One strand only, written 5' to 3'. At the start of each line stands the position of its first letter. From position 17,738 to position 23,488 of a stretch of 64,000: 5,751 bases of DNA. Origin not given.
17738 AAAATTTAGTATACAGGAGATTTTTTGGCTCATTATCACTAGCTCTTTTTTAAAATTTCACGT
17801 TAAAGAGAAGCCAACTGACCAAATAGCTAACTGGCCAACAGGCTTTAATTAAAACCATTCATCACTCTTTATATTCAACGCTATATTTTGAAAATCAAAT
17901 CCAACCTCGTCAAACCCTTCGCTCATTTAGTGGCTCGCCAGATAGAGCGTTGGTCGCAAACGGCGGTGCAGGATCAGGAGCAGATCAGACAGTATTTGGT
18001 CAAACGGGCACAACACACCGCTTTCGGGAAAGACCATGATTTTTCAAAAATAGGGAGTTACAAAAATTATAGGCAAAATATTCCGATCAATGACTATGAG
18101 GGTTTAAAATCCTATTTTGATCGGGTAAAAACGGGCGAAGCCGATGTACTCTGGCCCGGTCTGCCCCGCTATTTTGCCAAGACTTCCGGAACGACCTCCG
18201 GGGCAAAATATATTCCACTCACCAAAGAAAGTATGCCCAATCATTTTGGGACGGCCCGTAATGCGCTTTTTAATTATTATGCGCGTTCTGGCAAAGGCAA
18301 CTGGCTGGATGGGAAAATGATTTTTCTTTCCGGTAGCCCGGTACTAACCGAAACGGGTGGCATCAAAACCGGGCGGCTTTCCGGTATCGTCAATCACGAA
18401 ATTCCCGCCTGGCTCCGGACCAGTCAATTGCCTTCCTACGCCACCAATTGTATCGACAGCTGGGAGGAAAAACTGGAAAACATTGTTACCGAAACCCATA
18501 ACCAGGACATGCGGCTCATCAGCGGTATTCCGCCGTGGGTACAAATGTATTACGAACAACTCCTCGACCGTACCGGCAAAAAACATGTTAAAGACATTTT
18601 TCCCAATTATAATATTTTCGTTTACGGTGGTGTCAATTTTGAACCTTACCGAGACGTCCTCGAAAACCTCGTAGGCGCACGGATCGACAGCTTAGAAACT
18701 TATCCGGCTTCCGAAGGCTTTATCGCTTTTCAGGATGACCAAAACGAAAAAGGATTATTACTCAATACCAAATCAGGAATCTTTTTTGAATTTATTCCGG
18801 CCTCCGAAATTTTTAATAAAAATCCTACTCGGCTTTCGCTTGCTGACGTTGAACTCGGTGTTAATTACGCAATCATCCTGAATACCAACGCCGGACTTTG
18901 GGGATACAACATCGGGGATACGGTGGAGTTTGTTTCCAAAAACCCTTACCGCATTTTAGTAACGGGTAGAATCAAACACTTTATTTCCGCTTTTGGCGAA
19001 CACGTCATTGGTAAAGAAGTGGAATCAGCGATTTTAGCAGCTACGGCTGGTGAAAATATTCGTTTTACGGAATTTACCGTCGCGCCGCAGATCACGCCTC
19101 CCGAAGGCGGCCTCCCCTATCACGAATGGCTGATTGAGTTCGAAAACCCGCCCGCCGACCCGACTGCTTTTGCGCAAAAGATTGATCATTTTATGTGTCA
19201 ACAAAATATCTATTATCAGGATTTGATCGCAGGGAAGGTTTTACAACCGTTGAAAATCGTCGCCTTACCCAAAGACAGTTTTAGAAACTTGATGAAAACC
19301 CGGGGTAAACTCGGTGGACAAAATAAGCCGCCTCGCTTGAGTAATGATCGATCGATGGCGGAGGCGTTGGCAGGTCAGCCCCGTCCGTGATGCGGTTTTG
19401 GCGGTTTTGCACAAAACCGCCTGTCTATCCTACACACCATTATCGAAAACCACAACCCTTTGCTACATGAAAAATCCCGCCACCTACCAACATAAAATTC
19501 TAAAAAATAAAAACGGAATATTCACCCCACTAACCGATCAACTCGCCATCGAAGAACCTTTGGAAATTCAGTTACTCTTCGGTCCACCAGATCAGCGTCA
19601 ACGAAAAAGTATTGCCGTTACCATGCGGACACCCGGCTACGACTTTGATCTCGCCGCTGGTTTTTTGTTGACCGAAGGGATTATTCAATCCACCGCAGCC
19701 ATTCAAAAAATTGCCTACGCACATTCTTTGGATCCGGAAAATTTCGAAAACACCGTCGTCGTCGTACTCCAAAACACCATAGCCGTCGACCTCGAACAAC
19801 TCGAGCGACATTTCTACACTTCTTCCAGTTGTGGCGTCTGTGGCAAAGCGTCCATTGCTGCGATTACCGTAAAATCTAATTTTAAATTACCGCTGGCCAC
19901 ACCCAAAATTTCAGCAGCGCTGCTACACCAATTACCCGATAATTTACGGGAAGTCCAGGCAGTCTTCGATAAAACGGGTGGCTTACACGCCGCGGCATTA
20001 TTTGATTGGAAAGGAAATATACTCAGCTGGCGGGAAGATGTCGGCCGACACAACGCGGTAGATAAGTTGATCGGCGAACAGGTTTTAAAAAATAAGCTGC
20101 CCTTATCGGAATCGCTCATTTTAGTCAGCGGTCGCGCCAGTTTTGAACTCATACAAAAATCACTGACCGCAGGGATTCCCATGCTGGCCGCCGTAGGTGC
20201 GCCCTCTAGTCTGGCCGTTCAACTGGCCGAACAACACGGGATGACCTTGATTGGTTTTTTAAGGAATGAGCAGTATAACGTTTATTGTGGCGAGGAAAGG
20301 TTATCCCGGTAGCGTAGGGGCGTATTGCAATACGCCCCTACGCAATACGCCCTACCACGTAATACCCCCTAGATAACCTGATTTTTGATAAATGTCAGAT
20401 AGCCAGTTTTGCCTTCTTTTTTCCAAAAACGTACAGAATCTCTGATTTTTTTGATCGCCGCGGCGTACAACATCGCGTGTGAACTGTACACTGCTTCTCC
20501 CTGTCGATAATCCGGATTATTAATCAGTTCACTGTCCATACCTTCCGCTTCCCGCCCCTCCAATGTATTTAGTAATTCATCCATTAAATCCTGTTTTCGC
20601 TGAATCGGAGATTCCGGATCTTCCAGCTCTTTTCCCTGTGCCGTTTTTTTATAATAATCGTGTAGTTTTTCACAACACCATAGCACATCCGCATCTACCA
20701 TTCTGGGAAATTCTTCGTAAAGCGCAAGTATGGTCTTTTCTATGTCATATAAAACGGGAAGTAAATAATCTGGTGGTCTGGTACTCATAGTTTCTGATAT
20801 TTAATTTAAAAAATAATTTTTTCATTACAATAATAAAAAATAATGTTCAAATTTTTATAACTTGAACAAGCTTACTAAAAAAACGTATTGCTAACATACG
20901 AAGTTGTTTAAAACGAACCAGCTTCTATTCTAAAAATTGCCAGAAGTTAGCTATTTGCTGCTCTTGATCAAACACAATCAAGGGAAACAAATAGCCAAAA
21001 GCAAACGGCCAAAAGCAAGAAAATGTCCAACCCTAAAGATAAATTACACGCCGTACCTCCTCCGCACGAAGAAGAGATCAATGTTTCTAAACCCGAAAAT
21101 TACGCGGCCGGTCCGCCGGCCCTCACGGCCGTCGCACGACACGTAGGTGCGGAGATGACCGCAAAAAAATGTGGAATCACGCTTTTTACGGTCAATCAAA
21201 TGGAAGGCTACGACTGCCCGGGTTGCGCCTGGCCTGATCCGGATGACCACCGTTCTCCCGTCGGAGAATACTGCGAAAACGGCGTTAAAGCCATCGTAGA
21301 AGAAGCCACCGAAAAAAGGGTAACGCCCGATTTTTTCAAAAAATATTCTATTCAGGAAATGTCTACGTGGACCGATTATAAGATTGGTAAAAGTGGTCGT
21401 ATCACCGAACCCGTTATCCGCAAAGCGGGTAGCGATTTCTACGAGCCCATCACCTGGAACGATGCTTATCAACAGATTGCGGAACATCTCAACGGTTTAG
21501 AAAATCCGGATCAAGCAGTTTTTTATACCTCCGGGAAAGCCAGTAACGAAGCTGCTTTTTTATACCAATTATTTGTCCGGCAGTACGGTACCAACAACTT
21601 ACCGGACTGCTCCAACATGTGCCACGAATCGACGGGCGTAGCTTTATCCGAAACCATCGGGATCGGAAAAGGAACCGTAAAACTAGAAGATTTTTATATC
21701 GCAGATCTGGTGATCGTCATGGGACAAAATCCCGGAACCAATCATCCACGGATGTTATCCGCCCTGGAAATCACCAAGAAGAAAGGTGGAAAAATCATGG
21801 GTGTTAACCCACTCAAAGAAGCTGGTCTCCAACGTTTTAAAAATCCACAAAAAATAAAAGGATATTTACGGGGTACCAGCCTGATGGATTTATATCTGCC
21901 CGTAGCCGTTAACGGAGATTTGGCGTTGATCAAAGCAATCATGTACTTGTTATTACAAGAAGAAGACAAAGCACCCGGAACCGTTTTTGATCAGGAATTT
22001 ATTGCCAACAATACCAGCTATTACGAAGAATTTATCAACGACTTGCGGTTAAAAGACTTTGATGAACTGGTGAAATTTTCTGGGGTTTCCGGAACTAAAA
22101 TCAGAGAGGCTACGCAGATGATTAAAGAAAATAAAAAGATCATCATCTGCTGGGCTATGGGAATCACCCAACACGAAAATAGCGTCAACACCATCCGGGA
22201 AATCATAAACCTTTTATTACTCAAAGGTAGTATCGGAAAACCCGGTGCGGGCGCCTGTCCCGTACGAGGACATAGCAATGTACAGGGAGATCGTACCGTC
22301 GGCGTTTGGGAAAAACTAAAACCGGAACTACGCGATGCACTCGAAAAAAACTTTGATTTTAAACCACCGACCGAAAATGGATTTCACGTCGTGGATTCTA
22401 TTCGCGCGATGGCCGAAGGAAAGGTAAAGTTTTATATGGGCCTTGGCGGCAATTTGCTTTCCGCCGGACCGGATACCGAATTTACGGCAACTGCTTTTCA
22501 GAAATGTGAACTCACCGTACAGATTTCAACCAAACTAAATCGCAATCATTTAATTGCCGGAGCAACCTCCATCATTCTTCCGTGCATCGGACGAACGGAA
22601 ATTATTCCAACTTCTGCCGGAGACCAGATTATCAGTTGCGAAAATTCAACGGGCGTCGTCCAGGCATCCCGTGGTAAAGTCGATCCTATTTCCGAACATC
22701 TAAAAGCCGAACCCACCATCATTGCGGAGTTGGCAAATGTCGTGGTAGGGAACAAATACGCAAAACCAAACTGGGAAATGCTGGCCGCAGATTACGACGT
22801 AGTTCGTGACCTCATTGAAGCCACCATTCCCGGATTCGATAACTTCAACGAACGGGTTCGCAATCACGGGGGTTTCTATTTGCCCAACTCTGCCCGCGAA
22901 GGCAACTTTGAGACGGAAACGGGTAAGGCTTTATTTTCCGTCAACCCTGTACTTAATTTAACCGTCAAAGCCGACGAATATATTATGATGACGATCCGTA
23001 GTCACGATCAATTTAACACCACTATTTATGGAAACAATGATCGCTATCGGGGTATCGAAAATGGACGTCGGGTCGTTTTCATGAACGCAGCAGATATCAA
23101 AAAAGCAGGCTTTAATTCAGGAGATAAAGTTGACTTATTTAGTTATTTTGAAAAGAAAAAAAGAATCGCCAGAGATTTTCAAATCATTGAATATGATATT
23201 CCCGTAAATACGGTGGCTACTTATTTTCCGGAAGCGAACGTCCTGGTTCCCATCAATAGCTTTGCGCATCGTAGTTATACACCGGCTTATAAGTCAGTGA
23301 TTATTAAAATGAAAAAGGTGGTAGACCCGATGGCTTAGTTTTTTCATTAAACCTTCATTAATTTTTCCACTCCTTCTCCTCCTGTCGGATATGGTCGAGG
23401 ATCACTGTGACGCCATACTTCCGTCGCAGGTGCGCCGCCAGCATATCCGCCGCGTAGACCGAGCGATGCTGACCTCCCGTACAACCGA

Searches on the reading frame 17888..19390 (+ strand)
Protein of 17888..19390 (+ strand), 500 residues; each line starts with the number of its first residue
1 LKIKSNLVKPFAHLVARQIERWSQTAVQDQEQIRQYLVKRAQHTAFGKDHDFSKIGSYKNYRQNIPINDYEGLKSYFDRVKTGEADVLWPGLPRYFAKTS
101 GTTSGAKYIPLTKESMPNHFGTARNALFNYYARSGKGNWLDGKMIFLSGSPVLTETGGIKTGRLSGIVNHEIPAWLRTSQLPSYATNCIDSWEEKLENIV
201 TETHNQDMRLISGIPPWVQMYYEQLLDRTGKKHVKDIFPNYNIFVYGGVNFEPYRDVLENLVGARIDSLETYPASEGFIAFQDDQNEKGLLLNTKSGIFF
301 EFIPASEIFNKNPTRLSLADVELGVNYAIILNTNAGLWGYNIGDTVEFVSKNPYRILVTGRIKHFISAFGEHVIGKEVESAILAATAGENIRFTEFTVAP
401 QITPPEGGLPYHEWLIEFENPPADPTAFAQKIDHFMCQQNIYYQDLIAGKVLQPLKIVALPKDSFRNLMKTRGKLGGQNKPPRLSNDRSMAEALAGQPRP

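Call 76: search_protein_families(library=pfam, proteins=[window:17888-19390:+], max_evalue=0.00001)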
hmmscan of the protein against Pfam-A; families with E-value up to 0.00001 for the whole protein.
window:17888-19390:+ (500 aa): 3 families
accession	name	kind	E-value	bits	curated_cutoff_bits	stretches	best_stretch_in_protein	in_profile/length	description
PF03321.19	GH3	-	2.7e-39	135.6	23.6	2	17-167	3-153/304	GH3 family N-terminal domain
PF23572.1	GH3_C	-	9.5e-17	62.2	23.6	1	377-488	2-118/119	GH3 family C-terminal domain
PF23571.1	GH3_M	-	8.6e-15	55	23.6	1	295-353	5-68/75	GH3 family central domain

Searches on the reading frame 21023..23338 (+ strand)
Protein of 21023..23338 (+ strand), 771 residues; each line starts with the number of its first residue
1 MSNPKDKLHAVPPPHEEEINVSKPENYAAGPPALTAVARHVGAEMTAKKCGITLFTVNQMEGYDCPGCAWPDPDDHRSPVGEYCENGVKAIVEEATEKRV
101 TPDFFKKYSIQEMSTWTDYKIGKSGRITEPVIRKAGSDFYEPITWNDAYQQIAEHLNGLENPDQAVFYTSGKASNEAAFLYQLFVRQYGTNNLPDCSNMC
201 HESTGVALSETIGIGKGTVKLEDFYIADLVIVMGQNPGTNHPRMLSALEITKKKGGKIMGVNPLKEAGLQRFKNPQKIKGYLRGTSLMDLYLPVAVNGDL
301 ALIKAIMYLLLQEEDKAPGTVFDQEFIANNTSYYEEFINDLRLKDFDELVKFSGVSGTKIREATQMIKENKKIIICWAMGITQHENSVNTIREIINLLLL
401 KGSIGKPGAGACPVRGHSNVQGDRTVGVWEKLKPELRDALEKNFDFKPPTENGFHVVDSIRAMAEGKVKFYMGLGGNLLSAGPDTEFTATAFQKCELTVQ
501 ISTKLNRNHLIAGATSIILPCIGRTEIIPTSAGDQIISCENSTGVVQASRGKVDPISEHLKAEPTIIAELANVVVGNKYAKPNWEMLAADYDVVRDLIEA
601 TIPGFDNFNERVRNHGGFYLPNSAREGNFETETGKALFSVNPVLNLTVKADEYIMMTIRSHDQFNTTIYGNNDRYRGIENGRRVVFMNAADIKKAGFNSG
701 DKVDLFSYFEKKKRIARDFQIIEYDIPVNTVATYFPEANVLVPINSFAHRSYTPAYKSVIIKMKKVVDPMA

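Call 76: search_protein_families(library=pfam, proteins=[window:21023-23338:+], max_evalue=0.00001)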
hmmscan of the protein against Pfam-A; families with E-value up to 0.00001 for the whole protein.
window:21023-23338:+ (771 aa): 2 families
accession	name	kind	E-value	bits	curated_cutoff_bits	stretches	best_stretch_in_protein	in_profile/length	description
PF00384.28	Molybdopterin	-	1e-21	77.8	24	1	126-505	1-296/353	Molybdopterin oxidoreductase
PF01568.27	Molydop_binding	-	7.1e-09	36.1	26.8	1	654-759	2-109/110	Molydopterin dinucleotide binding domain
